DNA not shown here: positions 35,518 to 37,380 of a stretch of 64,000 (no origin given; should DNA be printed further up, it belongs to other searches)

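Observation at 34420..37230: Three-gene extracytosolic flavinylation module: FMN-binding protein + ApbE + membrane::FNR-domain oxidoreductase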

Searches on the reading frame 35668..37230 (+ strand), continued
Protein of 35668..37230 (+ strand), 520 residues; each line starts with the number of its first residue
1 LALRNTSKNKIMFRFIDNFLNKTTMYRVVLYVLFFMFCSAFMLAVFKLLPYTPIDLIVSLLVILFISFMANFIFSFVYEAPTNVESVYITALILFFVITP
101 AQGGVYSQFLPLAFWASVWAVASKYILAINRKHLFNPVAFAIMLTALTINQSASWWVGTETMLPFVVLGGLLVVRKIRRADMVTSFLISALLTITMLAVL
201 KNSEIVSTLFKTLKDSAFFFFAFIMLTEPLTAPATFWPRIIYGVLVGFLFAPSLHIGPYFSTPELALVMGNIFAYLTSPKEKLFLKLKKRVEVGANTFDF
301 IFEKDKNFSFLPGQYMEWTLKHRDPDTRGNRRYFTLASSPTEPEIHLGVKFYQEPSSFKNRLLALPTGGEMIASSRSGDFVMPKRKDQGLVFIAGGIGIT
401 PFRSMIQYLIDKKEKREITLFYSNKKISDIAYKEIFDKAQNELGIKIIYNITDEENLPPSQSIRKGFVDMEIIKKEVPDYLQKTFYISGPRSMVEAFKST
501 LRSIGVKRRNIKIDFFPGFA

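Call 27: search_solved_structures(query=A1, max_evalue=0.01, show_alignments=0)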
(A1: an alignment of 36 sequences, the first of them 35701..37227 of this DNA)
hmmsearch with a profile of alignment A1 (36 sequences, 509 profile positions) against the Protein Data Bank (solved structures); distinct sequences matched with E-value up to 0.01: 112 (the best 60 are shown).
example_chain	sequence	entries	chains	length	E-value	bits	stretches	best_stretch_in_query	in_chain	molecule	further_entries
7qty_A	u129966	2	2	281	1.9e-15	59.7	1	350-507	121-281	Na(+)-translocating NADH-quinone reductase subunit F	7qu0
4u9u_A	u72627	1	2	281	4.4e-15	58.5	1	350-507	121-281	Na(+)-translocating NADH-quinone reductase subunit F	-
7xk3_F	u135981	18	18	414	4.4e-15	58.5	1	350-508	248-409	Na(+)-translocating NADH-quinone reductase subunit F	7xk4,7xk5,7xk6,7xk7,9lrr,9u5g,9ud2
8ad4_A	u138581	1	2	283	4.4e-15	58.5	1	350-507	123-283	Na(+)-translocating NADH-quinone reductase subunit F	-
4uaj_A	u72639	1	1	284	4.5e-15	58.5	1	350-507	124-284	Na(+)-translocating NADH-quinone reductase subunit F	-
7qu3_A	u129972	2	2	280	5.6e-15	58.2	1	350-507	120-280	Na(+)-translocating NADH-quinone reductase subunit F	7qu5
8a1t_F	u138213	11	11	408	8.9e-15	57.5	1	350-507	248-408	Na(+)-translocating NADH-quinone reductase subunit F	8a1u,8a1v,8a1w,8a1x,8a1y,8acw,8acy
2r6h_A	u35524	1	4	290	1.7e-14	56.6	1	350-504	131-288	NADH:ubiquinone oxidoreductase, Na translocating, F subunit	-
3ozu_A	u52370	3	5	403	2.7e-14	55.9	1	297-505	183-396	Flavohemoprotein | Flavohemoglobin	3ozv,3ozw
8ad3_A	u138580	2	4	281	2.7e-14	55.9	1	350-503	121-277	Na(+)-translocating NADH-quinone reductase subunit F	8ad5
1cqx_A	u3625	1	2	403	3.1e-14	55.7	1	297-505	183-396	FLAVOHEMOPROTEIN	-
6o0a_A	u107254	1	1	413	1.1e-13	53.9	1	274-505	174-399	Flavohemoglobin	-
2eix_A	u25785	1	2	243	3.4e-13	52.3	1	270-496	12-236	NADH-cytochrome b5 reductase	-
7rom_A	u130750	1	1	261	1.4e-12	50.2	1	328-498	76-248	NADH-cytochrome b5 reductase 1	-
4wqm_A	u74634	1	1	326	2.4e-12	49.5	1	272-503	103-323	Toluene-4-monooxygenase electron transfer component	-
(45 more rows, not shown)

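Call 36: predict_structure(alignment_id=A1)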
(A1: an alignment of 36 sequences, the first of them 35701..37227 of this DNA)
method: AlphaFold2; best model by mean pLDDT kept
length: 509 residues; sequences in the alignment: 36
mean_pLDDT: 82.7   pTM: 0.78
mean pLDDT of the five models: 82.7, 80.1, 78.5, 77.9, 77.7
residues with pLDDT >= 90: 169; 70-90: 267; 50-70: 53; < 50: 20
segments of 3 or more residues with pLDDT < 50: 244-249, 312-319, 506-509
pLDDT, mean of each block of 10 residues (from residue 1): 72 80 95 92 92 93 78 79 88 77 90 67 74 79 80 93 84 92 86 85 88 81 83 86 49 81 75 88 90 86 76 45 80 88 72 86 76 90 89 95 95 89 94 94 66 85 92 88 86 92 56
secondary structure, 60 per line:
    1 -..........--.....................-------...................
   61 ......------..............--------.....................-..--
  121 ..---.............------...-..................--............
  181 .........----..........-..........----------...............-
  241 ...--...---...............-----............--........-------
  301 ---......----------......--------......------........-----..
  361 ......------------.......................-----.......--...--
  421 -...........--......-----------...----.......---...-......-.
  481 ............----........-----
elements in order: H2-11 H14-34 H42-66 H73-86 H95-115 H126-138 H149-166 H169-189 H194-203 H205-214 H225-239 H252-266 E272-283 E286-293 E304-309 E320-325 E334-339 H346-353 E359-366 E379-384 H385-401 E407-413 H422-432 E435-440 E452-454 H459-465 E473-478 H480-492 E500-504

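Call 54: search_dna_similar(query=window:35701-37227:+, collection=plasmids, mode=protein, max_evalue=1e-10, max_rows=15)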
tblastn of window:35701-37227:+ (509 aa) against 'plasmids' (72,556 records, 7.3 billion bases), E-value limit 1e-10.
Records with a match: 86; places in all: 87; records where one place covers at least 80% of the query: 2.
Best place of each record, by identity: <60% 86.
By first word of the organism name: Ligilactobacillus 33; Alteromonas 7; Priestia 4; Legionella 3; Bacillus 3; Sphingobium 3; Cupriavidus 2; Spirosoma 2; Paracoccus 2; Novosphingobium 2; and 24 more.
By predicted mobility (MOB-suite, as given by PLSDB): non-mobilizable 57; mobilizable 20; conjugative 9.
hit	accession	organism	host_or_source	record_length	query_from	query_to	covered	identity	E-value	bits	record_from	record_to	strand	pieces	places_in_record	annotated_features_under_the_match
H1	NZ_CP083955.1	Mesorhizobium sp. B2-1-1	cell culture,soil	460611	1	508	100%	45.6%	2e-140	454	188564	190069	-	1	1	RnfABCDGE type electron transport complex subunit D | FAD:protein FMN transferase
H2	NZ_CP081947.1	Pseudomonas sp. DR48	Rhizosphere of Soybean,whole organism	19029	60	478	82%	31.9%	9e-45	176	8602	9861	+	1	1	record has no annotation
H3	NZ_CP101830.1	Pelagibacterium sp. H642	soil,desert land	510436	289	508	43%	36.0%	1e-28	128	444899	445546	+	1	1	FAD-dependent oxidoreductase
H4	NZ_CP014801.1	Salipiger profundus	single cell,environmental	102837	276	508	46%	32.8%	2e-29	130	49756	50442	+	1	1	FAD-dependent oxidoreductase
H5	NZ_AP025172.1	Cupriavidus sp. P-10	-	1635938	274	508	46%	28.2%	6e-19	98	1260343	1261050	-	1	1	none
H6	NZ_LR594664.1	Variovorax sp. RA8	Riverbed sediment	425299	275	508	46%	28.0%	9e-18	95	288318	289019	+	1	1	FAD-dependent oxidoreductase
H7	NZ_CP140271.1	Priestia megaterium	Single cell,ginseng rhizosphere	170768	276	505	45%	28.4%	7e-11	73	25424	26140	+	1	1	hmpA: NO-inducible flavohemoprotein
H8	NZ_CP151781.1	Priestia megaterium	whole organism,soil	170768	276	505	45%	28.4%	7e-11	73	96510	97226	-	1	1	hmpA: NO-inducible flavohemoprotein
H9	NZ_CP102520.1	Ligilactobacillus salivarius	Homo sapiens,Cell culture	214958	287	508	44%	29.3%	3e-17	93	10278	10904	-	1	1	FAD-dependent oxidoreductase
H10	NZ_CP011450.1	Sphingomonas sanxanigenens DSM 19645 = NX02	-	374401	297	506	41%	30.7%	1e-15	88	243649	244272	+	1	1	FAD-binding oxidoreductase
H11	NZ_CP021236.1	Pontibacter actiniarum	Whole organism,unidentified actinians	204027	297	507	41%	30.5%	1e-16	91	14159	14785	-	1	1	FAD-binding oxidoreductase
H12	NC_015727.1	Cupriavidus necator N-1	soil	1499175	275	508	46%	27.4%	1e-17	94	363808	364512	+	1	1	record has no annotation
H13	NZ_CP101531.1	Ligilactobacillus salivarius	Xinyang black-feather laying hens,mixed ...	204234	287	508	44%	28.8%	4e-17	92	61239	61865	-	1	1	FAD-dependent oxidoreductase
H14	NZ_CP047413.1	Ligilactobacillus salivarius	Equus caballus,Isolated and purified ...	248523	287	508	44%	28.8%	7e-17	92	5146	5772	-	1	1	FAD-dependent oxidoreductase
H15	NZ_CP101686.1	Ligilactobacillus salivarius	Yunnan Silkie Chicken,Pure culture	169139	287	508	44%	28.8%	1e-16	91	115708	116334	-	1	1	FAD-dependent oxidoreductase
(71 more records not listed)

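Call 55: get_annotated_region(hit=H1, flank=7000)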
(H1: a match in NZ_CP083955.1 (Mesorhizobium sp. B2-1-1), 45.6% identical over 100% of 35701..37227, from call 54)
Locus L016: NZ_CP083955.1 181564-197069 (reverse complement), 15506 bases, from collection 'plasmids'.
description: Mesorhizobium sp. B2-1-1 plasmid pB2-1-1, complete sequence
organism: Mesorhizobium sp. B2-1-1 (NCBI taxid 2589974)
taxonomy: Bacteria; Pseudomonadota; Alphaproteobacteria; Hyphomicrobiales; Phyllobacteriaceae; Mesorhizobium; Mesorhizobium sp. B2-1-1
host: -; source: cell culture,soil; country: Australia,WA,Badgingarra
typing (MOB-suite, as given by PLSDB): non-mobilizable; replicon IncP; mating-pair formation MPF_T
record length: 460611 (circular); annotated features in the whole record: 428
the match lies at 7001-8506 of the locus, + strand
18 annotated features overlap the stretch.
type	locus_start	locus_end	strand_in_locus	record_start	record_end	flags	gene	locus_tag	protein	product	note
CDS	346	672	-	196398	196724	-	-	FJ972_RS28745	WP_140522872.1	metal-sulfur cluster assembly factor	-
CDS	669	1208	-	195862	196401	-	-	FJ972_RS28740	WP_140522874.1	DUF2249 domain-containing protein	-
CDS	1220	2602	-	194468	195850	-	-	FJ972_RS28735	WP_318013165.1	hypothetical protein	-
CDS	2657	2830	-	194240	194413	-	-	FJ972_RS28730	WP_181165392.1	hypothetical protein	-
CDS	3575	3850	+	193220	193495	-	-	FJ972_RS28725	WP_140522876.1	DUF6522 family protein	-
CDS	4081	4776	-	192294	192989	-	-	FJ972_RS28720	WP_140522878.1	VIT family protein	-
CDS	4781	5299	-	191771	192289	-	-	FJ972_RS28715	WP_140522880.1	cytochrome b/b6 domain-containing protein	-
CDS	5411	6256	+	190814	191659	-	-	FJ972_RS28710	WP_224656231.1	FMN-binding protein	-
CDS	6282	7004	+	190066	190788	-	-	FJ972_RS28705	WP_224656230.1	FAD:protein FMN transferase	GO:0017013 - protein flavinylation [Evidence IEA]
CDS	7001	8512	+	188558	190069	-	-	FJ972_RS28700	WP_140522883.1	RnfABCDGE type electron transport complex subunit D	GO:0055085 - transmembrane transport [Evidence IEA]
CDS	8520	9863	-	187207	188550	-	-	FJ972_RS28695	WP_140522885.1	HAMP domain-containing sensor histidine kinase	GO:0007165 - signal transduction [Evidence IEA]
CDS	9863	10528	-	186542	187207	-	-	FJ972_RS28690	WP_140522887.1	response regulator transcription factor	GO:0000160 - phosphorelay signal transduction system [Evidence IEA]; GO:0006355 - regulation of DNA-templated ...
CDS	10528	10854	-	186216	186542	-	-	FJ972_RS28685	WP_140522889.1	PepSY domain-containing protein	-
CDS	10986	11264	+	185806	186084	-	-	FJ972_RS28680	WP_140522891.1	hypothetical protein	-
CDS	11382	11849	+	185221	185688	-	-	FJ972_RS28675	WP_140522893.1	DUF2231 domain-containing protein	-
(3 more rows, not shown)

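Call 56: get_annotated_region(hit=H2, flank=5000)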
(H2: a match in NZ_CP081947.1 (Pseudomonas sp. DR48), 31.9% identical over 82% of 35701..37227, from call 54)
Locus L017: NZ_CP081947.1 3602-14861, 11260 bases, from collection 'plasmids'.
description: Pseudomonas sp. DR48 plasmid pDR48-1, complete sequence
organism: Pseudomonas sp. DR48 (NCBI taxid 2871095)
taxonomy: Bacteria; Pseudomonadota; Gammaproteobacteria; Pseudomonadales; Pseudomonadaceae; Pseudomonas; Pseudomonas sp. DR48
host: -; source: Rhizosphere of Soybean,whole organism; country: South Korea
typing (MOB-suite, as given by PLSDB): non-mobilizable
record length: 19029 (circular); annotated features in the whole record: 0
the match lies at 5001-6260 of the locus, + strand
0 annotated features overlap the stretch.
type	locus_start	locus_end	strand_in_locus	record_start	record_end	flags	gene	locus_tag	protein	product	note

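Call 72: find_encoding_contigs(protein=P0001, flank=3000, max_places=3)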
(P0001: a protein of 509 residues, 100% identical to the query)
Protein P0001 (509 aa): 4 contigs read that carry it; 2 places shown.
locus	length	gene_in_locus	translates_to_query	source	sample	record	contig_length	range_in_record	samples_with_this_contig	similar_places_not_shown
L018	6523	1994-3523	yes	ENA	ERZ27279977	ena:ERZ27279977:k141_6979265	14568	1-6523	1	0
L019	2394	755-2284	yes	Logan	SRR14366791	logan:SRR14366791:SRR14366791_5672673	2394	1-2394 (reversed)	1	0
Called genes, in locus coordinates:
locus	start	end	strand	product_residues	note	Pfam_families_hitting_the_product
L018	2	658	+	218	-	?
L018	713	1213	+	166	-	PF04205:FMN_bind (weak)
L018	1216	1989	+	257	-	PF02424:ApbE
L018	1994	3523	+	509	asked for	PF03116:NQR2_RnfD_RnfE, PF00175:NAD_binding_1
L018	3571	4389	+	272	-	PF01926:MMR_HSR1, PF02421:FeoB_N (weak), PF06071:YchF-GTPase_C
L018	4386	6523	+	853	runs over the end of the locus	-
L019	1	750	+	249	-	?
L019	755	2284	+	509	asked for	PF03116:NQR2_RnfD_RnfE, PF00175:NAD_binding_1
